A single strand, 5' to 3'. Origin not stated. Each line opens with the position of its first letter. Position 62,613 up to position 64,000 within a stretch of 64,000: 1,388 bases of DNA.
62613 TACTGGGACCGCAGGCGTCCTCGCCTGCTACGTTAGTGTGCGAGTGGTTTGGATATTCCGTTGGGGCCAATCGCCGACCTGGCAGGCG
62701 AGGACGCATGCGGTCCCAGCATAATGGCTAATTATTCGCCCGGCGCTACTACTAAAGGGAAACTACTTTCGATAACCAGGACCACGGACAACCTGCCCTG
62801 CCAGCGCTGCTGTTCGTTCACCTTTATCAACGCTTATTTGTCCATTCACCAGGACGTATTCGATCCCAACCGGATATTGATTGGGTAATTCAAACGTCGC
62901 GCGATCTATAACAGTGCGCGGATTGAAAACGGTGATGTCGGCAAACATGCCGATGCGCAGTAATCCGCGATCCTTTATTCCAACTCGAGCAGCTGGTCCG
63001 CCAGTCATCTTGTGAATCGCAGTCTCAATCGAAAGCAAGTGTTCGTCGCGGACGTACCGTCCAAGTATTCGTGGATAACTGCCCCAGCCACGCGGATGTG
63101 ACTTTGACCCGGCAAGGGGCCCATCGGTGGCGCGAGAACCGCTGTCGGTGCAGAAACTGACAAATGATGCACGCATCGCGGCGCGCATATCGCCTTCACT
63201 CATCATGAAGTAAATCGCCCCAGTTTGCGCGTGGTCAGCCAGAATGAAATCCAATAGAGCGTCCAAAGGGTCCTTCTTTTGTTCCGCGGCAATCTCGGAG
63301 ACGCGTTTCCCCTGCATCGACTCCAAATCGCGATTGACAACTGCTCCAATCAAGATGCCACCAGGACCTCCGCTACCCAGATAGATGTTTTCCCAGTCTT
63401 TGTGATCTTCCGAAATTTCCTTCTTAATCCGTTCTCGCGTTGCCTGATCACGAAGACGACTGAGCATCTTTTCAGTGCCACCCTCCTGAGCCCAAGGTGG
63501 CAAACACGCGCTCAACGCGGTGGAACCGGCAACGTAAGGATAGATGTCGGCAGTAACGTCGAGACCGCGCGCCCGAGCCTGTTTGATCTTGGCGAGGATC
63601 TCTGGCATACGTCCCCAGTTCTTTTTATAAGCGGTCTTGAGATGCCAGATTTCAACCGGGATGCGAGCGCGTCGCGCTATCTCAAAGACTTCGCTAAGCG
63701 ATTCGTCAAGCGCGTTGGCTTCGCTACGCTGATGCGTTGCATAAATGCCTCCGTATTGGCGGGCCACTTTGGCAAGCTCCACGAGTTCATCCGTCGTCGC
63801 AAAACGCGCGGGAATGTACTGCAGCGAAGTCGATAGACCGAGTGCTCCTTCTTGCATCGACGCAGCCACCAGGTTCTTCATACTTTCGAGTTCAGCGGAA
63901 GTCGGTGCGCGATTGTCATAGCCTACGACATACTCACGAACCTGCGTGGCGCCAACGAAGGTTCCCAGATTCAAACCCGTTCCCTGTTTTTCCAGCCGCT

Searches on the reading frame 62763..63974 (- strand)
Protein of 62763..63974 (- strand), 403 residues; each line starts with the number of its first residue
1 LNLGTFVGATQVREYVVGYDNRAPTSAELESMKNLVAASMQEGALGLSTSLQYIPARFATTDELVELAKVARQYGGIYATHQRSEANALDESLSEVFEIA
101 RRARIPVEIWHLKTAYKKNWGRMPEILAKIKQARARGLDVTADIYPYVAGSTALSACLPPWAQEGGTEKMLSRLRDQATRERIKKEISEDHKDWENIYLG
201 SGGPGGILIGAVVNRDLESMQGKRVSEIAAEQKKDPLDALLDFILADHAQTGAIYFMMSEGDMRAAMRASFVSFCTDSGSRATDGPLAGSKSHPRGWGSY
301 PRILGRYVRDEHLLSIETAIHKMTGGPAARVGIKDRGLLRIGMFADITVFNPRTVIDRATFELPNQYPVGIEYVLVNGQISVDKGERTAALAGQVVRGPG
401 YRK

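Call 38: search_protein_families(library=pfam, proteins=[window:62763-63974:-], max_evalue=0.001)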
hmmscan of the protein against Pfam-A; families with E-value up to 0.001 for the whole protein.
window:62763-63974:- (403 aa): 2 families
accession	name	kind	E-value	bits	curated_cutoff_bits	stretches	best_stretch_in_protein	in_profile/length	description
PF07969.17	Amidohydro_3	-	1.9e-17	64.3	29.7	1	282-381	372-471/472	Amidohydrolase family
PF01979.26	Amidohydro_1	-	4.9e-05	23.2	25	1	265-378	237-342/345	Amidohydrolase family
